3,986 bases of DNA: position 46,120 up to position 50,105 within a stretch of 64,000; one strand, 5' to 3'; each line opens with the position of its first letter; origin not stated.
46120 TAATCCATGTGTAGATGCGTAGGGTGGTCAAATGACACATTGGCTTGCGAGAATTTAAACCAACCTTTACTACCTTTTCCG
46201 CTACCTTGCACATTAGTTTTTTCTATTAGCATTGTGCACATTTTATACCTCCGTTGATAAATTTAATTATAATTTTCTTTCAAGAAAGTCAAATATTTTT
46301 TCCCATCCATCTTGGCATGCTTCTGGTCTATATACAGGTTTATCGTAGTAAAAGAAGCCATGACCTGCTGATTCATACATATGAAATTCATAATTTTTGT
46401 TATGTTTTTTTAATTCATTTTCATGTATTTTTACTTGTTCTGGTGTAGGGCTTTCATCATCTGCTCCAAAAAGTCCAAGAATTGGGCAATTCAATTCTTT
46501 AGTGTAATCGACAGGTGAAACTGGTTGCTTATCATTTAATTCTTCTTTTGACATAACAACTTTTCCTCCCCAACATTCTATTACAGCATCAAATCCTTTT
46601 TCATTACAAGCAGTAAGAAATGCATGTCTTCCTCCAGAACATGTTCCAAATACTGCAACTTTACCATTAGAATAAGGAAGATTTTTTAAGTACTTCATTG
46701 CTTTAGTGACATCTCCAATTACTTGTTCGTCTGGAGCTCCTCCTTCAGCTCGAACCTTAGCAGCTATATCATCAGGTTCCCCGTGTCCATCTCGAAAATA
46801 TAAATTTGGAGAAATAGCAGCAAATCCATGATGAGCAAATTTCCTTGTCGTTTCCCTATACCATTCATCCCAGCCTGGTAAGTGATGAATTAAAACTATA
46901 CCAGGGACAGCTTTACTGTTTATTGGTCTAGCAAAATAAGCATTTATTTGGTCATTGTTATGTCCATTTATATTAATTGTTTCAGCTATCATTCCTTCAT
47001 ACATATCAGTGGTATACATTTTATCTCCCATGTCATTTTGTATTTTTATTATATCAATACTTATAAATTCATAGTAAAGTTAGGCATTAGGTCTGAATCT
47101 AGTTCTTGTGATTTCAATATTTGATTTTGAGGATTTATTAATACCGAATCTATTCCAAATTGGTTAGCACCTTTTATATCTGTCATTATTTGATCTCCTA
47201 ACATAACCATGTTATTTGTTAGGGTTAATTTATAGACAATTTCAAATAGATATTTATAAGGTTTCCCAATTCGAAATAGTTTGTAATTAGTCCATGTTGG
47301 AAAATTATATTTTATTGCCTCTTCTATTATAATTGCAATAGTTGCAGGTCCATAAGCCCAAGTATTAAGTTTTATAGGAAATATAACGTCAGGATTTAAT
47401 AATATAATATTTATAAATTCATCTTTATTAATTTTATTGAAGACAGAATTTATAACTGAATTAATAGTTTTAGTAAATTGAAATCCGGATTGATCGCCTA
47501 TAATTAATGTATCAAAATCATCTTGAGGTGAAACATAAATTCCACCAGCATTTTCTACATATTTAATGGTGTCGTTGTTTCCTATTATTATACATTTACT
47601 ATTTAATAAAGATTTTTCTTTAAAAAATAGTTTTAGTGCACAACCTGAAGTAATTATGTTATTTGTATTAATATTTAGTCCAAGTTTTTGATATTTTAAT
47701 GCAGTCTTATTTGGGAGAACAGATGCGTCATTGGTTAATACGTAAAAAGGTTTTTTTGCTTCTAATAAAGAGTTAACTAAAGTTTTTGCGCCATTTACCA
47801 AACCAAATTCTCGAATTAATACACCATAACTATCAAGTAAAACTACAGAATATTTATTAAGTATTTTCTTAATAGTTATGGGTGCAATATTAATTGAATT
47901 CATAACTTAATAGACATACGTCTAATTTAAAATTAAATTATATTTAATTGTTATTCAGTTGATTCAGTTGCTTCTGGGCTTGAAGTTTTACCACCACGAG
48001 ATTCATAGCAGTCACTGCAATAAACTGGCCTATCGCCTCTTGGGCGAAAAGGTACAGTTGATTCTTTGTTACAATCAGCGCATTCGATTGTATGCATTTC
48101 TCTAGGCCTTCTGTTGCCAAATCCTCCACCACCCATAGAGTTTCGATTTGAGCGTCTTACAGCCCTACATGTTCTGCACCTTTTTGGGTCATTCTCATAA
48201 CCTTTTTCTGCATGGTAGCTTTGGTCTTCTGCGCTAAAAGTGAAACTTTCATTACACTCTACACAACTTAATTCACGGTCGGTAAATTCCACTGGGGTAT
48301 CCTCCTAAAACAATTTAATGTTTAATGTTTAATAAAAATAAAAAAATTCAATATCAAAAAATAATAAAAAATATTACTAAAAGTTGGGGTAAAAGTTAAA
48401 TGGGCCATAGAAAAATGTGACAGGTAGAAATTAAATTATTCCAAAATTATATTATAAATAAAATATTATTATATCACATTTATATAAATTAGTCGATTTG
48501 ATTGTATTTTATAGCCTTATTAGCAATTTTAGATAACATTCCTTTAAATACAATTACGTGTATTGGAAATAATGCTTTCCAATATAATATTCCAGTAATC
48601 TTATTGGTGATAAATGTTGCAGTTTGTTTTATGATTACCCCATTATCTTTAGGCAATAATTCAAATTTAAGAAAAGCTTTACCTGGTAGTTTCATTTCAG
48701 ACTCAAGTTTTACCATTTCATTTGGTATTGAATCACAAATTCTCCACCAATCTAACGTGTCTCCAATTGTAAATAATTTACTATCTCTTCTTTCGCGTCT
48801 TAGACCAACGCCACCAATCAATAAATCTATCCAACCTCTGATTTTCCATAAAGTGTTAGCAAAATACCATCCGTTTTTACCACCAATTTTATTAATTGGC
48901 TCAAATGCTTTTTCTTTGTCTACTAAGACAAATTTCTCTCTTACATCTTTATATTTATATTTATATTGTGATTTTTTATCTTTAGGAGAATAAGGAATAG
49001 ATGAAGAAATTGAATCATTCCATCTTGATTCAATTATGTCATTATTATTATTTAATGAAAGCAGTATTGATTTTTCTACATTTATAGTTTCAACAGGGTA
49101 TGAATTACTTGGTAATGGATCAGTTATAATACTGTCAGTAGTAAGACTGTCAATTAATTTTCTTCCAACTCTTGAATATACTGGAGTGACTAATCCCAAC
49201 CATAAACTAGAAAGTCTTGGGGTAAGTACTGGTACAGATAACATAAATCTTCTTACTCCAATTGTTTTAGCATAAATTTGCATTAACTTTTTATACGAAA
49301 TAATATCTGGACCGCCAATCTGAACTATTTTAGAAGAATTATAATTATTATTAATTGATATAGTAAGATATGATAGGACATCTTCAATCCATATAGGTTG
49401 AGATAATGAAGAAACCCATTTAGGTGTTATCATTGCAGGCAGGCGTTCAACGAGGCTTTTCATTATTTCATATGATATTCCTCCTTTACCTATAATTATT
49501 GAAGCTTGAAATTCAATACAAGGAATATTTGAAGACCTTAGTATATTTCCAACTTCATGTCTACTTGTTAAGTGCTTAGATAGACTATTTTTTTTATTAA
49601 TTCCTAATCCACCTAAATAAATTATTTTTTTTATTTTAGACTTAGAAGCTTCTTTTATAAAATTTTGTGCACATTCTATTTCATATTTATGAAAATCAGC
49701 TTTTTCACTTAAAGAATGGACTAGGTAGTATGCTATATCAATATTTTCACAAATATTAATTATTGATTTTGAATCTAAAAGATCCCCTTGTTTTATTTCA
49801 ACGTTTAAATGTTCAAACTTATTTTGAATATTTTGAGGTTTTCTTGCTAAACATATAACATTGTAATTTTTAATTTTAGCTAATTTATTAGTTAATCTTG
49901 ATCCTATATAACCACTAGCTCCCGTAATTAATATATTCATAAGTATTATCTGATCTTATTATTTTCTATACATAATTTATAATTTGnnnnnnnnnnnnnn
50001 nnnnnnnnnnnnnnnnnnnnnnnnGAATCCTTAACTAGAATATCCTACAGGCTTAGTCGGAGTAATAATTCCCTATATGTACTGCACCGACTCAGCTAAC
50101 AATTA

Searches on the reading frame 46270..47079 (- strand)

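Call 81: search_protein_families(library=ncbifam, proteins=[window:46270-47079:-], max_evalue=0.00001)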
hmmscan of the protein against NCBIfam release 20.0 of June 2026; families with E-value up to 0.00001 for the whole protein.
window:46270-47079:- (270 aa): 3 families
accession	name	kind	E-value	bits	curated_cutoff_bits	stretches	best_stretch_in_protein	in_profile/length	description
NF041440.1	hydrolase_YghX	exception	9.4e-20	70.9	460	1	30-270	66-292/292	YghX family hydrolase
NF047920.1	lactonase_UilS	equivalog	6.6e-08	32.6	400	0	41-167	7-126/285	UilS family quorum-quenching N-acyl-homoserine lactonase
NF041096.1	esterase_EstD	equivalog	1.2e-07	31.2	600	0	185-244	331-389/421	esterase EstD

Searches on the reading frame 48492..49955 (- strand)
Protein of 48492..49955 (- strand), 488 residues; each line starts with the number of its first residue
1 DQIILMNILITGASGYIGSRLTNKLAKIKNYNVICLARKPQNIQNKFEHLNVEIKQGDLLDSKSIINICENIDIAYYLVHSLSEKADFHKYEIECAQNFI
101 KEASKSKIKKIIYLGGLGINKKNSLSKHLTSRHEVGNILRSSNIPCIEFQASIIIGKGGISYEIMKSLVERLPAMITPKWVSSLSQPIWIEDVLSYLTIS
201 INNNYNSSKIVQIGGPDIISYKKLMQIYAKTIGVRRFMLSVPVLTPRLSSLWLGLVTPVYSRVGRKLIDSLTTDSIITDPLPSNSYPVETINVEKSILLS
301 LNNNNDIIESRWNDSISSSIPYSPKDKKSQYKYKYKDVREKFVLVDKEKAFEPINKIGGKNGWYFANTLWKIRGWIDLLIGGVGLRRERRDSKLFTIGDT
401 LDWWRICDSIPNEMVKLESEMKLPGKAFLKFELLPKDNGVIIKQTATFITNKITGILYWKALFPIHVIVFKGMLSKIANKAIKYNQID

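Call 82: search_protein_families(library=pfam, proteins=[window:48492-49955:-], max_evalue=0.00001)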
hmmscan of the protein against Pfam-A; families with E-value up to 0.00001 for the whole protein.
window:48492-49955:- (488 aa): 6 families
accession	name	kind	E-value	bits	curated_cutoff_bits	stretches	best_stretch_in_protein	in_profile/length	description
PF11066.14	DUF2867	-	8.9e-26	91.3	27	1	333-473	5-142/142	Protein of unknown function (DUF2867)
PF13460.12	NAD_binding_10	-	1.4e-13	51.6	27.2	1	12-127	1-109/184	NAD(P)H-binding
PF05368.20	NmrA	-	3.8e-13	50.1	27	1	7-155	4-149/298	NmrA-like family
PF01370.27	Epimerase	-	1.3e-11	44.8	20.9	1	8-115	1-114/240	NAD dependent epimerase/dehydratase family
PF01073.25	3Beta_HSD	-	2.4e-10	40.3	22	1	9-135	1-135/280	3-beta hydroxysteroid dehydrogenase/isomerase family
PF16363.11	GDP_Man_Dehyd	-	3.4e-06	27.2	27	1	9-74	1-76/332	GDP-mannose 4,6 dehydratase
